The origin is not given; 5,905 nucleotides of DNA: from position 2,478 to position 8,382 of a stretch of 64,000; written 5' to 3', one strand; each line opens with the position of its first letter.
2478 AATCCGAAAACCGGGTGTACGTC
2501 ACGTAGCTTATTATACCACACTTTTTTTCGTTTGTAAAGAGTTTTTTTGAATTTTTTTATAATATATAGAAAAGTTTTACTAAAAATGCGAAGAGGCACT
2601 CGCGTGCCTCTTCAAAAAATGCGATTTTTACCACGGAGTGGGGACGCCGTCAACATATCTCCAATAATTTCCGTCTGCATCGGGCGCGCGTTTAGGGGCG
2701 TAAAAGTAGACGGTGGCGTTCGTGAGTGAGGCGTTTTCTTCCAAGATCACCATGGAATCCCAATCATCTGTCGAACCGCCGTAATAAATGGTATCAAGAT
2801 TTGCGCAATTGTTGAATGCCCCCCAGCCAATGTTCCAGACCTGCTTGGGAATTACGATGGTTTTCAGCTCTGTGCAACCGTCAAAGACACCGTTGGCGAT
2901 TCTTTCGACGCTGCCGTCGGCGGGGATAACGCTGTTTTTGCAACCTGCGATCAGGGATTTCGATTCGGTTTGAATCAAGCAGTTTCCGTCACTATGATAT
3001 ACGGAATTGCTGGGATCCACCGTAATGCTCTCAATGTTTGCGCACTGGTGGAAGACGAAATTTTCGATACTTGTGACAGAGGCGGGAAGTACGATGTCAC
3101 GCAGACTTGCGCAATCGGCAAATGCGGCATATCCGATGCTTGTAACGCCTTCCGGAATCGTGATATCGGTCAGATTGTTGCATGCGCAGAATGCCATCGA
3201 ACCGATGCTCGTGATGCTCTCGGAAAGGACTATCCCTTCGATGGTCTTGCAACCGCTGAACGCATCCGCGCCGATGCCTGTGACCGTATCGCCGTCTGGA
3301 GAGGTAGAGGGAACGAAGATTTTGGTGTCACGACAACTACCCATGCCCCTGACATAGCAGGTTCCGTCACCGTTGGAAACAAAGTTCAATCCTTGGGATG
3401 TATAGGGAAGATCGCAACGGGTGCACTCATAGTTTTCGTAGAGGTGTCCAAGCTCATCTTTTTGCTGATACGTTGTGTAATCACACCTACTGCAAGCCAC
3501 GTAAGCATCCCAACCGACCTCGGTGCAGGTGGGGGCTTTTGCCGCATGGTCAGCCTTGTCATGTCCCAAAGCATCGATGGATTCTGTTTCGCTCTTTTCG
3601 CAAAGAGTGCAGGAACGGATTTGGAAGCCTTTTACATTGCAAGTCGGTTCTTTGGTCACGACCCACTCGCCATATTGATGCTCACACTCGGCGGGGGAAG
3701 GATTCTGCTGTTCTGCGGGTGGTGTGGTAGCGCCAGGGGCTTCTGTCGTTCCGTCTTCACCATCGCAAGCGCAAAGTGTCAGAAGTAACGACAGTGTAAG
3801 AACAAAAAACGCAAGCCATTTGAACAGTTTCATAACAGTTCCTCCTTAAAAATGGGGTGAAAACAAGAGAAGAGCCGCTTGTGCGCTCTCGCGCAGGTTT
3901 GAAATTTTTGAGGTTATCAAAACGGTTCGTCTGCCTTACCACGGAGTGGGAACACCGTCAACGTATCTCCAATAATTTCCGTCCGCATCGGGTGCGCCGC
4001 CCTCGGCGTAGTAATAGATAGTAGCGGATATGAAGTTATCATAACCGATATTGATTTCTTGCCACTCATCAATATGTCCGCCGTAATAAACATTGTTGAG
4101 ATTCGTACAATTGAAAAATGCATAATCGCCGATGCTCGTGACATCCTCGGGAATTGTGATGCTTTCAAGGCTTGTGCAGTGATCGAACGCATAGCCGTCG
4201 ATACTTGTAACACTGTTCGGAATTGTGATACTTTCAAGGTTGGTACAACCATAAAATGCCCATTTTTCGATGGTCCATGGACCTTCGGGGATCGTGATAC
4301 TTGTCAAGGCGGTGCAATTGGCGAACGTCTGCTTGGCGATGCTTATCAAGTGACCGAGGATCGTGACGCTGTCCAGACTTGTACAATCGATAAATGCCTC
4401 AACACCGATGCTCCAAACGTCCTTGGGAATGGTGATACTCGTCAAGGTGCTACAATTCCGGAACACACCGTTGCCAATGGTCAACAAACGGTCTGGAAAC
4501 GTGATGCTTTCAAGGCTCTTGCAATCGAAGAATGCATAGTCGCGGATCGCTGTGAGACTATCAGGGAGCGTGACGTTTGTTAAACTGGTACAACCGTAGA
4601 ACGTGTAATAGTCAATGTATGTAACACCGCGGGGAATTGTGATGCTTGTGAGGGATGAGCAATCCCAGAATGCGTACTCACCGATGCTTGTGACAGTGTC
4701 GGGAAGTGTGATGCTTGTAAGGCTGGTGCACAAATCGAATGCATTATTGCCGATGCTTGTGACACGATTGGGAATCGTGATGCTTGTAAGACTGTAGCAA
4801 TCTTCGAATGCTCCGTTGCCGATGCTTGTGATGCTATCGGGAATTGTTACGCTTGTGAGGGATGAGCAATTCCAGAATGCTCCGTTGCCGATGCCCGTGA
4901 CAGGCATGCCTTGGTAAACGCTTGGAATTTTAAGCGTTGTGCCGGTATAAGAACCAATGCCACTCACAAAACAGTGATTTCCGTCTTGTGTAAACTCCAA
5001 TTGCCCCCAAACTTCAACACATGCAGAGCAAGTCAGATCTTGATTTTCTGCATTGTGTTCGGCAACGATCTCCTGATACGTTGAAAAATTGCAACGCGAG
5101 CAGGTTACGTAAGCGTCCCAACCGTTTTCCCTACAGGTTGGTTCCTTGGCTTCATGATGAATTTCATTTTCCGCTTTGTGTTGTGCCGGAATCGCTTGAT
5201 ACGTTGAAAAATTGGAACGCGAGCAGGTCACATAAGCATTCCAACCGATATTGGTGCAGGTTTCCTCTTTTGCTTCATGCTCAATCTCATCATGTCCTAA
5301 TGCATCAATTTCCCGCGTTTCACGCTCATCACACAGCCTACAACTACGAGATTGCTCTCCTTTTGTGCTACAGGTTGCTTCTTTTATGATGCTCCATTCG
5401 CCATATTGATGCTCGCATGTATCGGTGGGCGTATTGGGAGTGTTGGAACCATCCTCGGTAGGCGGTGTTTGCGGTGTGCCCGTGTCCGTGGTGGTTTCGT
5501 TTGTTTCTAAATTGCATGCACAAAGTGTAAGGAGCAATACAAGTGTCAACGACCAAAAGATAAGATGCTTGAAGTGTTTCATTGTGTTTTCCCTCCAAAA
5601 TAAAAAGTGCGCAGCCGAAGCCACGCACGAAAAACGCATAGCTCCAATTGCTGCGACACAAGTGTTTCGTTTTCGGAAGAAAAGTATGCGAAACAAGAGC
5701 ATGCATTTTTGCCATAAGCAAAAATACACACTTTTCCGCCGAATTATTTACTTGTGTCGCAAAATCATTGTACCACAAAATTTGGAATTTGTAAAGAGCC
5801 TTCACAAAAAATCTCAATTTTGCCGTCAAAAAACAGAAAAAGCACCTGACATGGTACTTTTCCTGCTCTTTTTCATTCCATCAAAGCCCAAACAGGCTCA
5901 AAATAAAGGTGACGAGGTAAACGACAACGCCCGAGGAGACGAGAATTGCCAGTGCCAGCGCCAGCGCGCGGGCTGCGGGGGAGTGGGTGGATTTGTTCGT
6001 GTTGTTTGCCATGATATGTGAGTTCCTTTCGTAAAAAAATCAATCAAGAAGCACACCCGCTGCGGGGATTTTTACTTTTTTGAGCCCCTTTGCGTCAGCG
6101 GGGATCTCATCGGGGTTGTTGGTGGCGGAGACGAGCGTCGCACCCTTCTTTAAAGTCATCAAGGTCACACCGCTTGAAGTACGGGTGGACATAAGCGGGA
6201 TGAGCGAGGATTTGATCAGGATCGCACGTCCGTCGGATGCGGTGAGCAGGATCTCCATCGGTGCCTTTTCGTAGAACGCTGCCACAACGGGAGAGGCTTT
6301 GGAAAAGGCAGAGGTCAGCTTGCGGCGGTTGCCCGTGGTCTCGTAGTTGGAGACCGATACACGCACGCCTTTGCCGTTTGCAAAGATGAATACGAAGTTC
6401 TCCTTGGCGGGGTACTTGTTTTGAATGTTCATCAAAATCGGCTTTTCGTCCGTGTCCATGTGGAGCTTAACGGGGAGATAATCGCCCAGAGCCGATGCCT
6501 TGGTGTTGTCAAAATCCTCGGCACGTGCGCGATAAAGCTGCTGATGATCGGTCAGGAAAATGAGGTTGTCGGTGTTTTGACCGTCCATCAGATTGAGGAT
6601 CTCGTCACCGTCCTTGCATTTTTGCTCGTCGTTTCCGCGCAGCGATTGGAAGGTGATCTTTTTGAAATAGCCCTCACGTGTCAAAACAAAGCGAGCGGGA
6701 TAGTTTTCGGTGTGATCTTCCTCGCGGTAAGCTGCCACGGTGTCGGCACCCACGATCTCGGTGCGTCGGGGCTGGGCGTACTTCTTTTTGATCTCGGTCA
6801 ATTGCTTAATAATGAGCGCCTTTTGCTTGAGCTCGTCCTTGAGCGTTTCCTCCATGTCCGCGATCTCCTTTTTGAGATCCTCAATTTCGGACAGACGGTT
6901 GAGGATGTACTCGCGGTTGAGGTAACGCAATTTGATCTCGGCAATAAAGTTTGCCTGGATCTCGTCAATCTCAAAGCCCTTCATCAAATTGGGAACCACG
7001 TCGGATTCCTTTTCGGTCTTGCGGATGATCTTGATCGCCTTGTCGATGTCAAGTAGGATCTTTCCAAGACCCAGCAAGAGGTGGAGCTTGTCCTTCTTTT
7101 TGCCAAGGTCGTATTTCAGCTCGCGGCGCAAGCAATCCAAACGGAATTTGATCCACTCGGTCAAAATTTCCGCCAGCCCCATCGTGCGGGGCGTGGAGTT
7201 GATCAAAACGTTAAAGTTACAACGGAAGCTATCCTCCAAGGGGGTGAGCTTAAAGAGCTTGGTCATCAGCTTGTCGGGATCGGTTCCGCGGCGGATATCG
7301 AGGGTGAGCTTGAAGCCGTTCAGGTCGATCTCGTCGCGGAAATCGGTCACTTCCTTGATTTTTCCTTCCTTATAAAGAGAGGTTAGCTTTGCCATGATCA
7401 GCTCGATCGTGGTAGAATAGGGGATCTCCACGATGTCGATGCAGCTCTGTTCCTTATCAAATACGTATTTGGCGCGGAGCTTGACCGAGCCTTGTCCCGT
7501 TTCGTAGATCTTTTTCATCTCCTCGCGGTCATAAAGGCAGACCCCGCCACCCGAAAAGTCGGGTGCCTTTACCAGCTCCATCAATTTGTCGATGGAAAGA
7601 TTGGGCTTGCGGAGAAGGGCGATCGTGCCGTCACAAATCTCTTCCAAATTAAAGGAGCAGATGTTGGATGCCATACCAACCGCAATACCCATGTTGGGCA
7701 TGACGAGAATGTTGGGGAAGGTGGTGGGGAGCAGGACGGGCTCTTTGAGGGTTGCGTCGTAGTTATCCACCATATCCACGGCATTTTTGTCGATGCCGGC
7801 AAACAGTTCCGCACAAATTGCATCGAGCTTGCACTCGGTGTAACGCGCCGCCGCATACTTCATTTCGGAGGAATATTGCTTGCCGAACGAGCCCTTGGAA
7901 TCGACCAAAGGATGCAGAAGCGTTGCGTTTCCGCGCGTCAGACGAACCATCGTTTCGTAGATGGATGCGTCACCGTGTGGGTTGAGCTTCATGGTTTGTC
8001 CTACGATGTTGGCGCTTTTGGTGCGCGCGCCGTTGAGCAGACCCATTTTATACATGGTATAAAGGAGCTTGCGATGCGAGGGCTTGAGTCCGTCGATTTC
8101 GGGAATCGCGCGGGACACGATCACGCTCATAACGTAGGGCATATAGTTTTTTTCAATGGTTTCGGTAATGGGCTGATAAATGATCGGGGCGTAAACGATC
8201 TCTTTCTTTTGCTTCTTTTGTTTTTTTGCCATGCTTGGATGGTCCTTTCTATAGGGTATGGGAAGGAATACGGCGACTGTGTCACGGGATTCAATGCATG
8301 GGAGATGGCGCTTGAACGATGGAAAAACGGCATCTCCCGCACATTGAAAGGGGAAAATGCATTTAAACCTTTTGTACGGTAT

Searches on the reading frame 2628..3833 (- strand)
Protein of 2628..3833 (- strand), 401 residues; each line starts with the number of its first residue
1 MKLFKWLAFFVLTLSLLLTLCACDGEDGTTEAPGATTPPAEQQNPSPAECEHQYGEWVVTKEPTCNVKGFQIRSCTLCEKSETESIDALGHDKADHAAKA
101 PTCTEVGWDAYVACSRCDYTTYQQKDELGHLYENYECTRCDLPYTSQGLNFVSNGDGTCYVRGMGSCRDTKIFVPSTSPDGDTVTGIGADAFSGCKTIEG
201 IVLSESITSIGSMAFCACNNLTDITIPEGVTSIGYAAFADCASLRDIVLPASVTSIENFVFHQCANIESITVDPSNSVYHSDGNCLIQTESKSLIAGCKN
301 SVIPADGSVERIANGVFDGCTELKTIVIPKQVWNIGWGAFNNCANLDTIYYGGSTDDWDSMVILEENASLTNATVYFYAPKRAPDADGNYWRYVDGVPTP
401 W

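Call 39: search_protein_families(library=ncbifam, proteins=[window:2628-3833:-], max_evalue=1e-8)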
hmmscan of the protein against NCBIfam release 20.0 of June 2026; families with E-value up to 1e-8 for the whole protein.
window:2628-3833:- (401 aa): 1 family
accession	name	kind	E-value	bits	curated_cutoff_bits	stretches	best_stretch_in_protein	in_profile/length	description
NF047961.1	adhesin_HupY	equivalog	4.5e-12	44.9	1250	1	185-263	198-275/978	leucine-rich repeat adhesin HupY/LrrG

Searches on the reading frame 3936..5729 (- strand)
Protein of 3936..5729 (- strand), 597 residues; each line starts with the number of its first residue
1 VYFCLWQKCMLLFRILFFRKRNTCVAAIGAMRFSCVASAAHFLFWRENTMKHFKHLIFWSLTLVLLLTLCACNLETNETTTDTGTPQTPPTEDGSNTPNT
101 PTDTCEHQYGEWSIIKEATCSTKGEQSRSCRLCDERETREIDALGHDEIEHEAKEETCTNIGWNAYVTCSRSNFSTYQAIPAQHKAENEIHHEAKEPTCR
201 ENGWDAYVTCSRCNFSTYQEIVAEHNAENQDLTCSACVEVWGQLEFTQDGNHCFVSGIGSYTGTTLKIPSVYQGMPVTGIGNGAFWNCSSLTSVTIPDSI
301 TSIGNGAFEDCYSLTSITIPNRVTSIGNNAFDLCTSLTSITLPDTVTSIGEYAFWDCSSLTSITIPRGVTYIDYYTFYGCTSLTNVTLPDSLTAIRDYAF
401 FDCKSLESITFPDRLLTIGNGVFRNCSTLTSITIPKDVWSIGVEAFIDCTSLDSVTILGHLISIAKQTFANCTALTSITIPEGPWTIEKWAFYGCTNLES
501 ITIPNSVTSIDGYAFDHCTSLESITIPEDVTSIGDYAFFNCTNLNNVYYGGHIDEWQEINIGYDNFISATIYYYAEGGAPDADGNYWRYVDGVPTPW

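Call 39: search_protein_families(library=ncbifam, proteins=[window:3936-5729:-], max_evalue=1e-8)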
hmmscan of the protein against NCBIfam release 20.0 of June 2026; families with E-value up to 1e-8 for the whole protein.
window:3936-5729:- (597 aa): 3 families
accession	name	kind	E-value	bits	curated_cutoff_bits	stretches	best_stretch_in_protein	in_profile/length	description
NF047961.1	adhesin_HupY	equivalog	1.2e-41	142.8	1250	3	471-542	184-254/978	leucine-rich repeat adhesin HupY/LrrG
NF045861.1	glide_Gli349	exception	7.5e-21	72.6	1750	0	277-340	2688-2752/3169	gliding machinery surface structure protein Gli349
TIGR02167.2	Liste_lipo_26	repeat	7.8e-14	51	30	0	468-480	1-13/26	PARCEL repeat-containing surface protein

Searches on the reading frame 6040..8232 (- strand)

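Call 39: search_protein_families(library=ncbifam, proteins=[window:6040-8232:-], max_evalue=1e-8)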
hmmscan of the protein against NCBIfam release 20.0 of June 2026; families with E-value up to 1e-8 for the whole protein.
window:6040-8232:- (730 aa): 10 families
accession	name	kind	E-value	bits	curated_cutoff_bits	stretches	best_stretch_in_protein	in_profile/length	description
NF004044.1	PRK05561.1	subfamily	3e-169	565.1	654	1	22-708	2-687/738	DNA topoisomerase (ATP-hydrolyzing)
NF004043.1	PRK05560.1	equivalog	4.2e-156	521.1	902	1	20-705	5-696/798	DNA gyrase subunit A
TIGR01063.1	gyrA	equivalog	1.2e-150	503.1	877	1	21-705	5-696/800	DNA topoisomerase (ATP-hydrolyzing) subunit A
TIGR01062.1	parC_Gneg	equivalog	2.1e-125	419.6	628.9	1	22-695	6-671/735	DNA topoisomerase IV subunit A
TIGR01061.1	parC_Gpos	equivalog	1.5e-122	410.5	813.25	1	19-703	3-691/737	DNA topoisomerase IV subunit A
NF038098.1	GyrA_w_intein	exception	2.3e-107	360.4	1850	2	131-702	537-1121/1232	intein-containing DNA gyrase subunit A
NF010586.0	PRK13979.1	equivalog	1e-105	354.6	1475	1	16-633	12-644/957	DNA topoisomerase IV subunit A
NF007209.0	PRK09631.1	equivalog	1.5e-64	218.8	644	1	22-501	4-463/635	DNA topoisomerase IV subunit A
NF009397.0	PRK12758.1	equivalog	1.8e-61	208.2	780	1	9-503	10-486/870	DNA gyrase/topoisomerase IV subunit A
NF007208.0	PRK09630.1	equivalog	4.3e-41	141.3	598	1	22-373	4-329/479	DNA topoisomerase IV subunit A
